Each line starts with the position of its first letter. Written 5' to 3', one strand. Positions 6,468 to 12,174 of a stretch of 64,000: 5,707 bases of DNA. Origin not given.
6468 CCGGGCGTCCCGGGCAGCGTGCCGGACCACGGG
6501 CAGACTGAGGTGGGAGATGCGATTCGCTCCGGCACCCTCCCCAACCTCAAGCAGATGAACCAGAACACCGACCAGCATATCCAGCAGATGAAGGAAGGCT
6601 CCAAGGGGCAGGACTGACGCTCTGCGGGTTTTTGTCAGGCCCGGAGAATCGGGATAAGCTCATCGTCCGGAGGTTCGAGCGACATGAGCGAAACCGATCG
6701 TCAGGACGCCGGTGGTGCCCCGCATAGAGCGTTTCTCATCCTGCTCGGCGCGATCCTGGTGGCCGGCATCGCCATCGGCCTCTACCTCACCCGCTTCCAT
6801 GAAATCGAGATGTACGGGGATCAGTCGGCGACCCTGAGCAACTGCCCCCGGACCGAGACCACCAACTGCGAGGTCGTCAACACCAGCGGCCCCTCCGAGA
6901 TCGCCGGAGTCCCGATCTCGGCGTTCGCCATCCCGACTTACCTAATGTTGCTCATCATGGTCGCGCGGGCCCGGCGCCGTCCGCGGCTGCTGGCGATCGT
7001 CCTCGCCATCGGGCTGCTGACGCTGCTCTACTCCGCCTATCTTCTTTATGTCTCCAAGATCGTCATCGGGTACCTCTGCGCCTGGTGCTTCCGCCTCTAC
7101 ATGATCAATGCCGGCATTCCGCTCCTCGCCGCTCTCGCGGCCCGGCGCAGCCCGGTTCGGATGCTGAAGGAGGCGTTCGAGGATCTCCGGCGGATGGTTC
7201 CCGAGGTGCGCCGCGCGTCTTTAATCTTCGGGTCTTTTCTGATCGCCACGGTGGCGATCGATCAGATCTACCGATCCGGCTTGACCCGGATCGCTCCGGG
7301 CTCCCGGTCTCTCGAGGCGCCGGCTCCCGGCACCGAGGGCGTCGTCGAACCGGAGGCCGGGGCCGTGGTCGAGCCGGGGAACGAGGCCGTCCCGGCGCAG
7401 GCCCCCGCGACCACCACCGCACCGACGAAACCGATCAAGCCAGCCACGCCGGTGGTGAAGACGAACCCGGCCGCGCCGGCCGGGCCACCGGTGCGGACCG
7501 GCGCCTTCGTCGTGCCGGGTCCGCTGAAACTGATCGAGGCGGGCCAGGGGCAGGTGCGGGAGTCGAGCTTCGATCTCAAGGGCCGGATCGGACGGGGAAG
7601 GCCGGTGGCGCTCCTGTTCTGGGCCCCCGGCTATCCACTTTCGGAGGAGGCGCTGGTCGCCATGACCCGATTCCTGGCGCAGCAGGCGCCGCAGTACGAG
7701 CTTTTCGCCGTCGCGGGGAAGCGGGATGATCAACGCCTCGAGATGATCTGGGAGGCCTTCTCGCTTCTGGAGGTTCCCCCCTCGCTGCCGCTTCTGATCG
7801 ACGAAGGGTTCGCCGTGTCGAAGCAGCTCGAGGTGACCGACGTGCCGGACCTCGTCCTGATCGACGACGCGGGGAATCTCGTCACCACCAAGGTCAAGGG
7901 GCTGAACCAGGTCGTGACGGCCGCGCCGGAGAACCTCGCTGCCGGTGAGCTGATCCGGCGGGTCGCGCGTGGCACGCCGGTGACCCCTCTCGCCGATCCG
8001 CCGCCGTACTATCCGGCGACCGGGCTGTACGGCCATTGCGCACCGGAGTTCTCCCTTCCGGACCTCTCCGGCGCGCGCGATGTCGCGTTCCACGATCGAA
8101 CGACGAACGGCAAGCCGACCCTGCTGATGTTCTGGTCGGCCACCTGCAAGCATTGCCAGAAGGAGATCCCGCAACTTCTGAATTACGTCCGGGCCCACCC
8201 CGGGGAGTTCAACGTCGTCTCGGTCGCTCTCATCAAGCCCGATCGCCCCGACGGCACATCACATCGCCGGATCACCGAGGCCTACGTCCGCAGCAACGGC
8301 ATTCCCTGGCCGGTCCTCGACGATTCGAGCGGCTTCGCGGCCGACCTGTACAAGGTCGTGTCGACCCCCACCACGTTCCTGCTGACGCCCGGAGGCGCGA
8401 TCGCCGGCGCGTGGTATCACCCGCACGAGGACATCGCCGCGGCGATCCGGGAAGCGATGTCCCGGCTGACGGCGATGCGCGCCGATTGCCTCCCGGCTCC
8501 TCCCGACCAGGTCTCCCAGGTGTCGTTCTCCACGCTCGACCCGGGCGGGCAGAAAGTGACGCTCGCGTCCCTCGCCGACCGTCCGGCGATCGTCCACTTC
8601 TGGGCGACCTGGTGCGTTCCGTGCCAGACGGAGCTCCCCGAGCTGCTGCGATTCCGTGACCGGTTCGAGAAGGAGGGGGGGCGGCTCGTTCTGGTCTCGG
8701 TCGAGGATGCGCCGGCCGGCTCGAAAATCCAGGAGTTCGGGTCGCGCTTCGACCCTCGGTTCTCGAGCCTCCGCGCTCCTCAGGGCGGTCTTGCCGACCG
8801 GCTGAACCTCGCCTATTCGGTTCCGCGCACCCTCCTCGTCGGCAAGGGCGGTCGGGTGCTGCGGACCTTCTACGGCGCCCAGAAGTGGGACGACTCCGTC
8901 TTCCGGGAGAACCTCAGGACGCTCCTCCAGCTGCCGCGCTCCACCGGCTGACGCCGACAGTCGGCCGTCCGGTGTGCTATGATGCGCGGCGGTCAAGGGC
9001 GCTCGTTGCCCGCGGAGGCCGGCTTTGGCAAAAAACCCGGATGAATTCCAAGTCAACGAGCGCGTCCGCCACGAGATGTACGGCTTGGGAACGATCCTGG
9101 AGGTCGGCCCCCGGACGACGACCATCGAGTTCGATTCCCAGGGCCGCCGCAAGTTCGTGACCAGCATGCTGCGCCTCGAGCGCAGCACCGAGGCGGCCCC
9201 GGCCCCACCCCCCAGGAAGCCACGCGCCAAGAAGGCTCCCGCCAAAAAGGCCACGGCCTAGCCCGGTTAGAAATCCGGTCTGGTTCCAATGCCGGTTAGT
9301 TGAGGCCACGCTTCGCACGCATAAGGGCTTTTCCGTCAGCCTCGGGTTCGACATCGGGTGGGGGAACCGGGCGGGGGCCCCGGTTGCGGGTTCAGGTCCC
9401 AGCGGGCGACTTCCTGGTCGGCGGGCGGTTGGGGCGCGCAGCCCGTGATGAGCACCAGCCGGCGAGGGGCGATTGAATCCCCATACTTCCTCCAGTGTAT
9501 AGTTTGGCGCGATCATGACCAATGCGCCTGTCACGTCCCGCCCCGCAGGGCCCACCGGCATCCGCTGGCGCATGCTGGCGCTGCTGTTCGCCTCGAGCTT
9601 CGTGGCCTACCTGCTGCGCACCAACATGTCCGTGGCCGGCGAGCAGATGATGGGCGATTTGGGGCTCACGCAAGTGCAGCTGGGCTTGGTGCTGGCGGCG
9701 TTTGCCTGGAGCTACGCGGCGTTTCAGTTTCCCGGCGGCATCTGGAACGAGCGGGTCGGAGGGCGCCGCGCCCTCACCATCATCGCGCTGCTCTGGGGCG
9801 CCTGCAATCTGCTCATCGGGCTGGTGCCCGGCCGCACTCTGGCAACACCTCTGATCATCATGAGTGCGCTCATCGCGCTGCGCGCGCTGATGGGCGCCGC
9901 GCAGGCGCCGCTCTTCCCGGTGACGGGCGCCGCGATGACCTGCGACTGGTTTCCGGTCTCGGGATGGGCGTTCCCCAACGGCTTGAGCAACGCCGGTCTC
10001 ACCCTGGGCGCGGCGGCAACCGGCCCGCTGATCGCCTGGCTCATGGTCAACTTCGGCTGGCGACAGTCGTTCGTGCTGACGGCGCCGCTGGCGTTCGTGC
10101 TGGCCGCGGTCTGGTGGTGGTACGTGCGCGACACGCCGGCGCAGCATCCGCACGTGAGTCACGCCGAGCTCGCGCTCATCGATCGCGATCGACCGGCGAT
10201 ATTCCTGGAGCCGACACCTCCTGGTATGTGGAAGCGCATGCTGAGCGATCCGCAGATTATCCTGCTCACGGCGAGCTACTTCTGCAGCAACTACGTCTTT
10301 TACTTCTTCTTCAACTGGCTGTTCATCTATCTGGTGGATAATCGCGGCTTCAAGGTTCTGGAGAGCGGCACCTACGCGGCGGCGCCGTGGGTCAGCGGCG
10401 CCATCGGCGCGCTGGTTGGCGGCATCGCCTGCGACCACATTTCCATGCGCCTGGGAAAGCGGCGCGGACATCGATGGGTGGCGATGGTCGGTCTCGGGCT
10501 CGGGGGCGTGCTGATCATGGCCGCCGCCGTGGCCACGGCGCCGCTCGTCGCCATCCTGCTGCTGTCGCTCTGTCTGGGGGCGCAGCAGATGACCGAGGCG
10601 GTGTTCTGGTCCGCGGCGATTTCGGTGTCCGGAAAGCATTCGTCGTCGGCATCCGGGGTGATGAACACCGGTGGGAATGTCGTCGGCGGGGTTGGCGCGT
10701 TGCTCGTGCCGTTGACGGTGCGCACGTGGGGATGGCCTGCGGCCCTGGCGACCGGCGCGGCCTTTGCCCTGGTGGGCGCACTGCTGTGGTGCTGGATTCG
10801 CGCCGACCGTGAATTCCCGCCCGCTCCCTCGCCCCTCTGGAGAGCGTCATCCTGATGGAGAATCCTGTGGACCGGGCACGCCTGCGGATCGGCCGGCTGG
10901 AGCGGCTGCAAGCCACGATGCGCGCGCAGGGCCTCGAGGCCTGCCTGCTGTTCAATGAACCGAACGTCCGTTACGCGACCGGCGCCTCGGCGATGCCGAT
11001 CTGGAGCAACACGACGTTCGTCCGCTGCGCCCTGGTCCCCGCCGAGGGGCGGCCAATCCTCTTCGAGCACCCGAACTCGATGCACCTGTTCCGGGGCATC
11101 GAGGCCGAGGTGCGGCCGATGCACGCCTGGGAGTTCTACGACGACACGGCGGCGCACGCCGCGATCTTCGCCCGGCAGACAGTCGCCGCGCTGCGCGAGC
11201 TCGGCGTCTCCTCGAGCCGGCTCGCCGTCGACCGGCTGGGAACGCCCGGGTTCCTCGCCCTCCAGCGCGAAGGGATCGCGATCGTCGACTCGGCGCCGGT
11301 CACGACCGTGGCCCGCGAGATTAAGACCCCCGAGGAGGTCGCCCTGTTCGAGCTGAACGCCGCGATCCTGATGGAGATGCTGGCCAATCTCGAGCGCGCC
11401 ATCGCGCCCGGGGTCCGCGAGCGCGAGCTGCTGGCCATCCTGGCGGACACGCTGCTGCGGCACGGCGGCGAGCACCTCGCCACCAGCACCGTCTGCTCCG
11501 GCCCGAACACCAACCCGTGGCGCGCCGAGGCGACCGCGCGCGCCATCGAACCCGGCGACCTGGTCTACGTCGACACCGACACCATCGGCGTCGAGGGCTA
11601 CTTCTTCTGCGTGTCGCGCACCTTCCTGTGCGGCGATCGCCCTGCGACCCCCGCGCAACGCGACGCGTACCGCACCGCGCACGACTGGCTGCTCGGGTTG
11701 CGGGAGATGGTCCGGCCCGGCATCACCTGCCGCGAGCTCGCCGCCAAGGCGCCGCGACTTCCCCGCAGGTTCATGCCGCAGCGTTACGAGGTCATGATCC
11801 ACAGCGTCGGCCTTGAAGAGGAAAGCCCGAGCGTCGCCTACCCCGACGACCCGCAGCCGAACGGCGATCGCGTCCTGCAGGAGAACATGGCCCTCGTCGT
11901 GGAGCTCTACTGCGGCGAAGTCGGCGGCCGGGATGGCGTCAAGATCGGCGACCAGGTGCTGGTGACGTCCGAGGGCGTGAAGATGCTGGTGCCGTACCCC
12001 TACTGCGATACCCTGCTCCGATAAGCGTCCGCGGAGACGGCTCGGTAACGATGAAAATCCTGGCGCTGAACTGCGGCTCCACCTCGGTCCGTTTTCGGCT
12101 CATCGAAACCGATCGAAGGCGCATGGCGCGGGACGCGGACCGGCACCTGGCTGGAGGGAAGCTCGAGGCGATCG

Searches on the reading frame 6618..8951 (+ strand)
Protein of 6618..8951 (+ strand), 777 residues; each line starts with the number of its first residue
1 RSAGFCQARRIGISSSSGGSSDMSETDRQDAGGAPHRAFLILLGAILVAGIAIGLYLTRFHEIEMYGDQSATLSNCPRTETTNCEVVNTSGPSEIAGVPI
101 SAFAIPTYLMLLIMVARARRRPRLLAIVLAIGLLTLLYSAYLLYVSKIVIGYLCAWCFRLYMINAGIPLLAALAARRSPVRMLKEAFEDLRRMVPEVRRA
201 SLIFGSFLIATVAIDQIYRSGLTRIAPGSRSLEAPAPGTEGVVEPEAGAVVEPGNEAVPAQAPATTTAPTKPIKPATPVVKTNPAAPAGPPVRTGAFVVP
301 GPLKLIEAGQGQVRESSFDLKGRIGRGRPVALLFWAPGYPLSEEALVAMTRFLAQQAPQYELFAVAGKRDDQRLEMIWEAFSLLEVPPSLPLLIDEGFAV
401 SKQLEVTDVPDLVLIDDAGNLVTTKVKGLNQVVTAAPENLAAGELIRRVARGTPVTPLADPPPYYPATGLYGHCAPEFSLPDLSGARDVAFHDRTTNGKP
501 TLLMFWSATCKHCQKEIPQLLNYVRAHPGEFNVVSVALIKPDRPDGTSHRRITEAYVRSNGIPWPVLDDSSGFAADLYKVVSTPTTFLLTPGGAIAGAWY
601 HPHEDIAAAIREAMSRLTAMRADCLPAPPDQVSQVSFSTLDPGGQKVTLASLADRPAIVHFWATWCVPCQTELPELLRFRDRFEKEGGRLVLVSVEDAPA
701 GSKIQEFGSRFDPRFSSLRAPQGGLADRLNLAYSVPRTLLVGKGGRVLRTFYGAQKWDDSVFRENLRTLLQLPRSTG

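Call 59: search_protein_families(library=pfam, proteins=[window:6618-8951:+], max_evalue=0.00001)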
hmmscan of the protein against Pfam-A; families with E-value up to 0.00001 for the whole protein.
window:6618-8951:+ (777 aa): 6 families
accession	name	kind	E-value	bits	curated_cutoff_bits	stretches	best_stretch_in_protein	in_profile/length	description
PF00578.27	AhpC-TSA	-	7.9e-31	107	26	2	472-596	2-122/124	AhpC/TSA family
PF08534.16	Redoxin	-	1.1e-21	77.6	26.6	1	635-760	9-142/148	Redoxin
PF13905.12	Thioredoxin_8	-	8.2e-17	61.8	27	0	498-595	1-94/94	Thioredoxin-like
PF07884.19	VKOR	-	1.1e-15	58.4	27.5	1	42-166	2-128/134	Vitamin K epoxide reductase family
PF00085.26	Thioredoxin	-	7.1e-10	39.3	23.5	0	653-699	17-60/103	Thioredoxin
PF13098.12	Thioredoxin_2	-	3.7e-08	34.1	27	0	496-597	3-93/104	Thioredoxin-like domain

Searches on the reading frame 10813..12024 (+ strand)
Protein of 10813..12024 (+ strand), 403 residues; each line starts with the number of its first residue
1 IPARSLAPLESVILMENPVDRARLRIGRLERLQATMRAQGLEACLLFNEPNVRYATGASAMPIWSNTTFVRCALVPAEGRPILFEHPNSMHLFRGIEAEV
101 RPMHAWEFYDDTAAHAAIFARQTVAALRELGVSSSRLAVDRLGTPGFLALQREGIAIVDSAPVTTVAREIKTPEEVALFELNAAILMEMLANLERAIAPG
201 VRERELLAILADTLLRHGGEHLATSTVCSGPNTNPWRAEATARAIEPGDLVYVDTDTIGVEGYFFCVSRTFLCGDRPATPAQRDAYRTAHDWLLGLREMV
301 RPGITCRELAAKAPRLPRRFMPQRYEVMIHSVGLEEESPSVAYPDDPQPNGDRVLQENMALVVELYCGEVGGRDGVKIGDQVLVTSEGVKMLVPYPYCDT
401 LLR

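Call 59: search_protein_families(library=pfam, proteins=[window:10813-12024:+], max_evalue=0.00001)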
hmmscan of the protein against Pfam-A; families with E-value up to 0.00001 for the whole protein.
window:10813-12024:+ (403 aa): 2 families
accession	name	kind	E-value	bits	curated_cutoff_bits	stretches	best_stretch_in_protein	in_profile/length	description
PF00557.29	Peptidase_M24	-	1.3e-32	113.7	23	1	183-385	7-207/208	Metallopeptidase family M24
PF01321.24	Creatinase_N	-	2.1e-09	38.5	22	1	28-168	1-126/128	Creatinase/Prolidase N-terminal domain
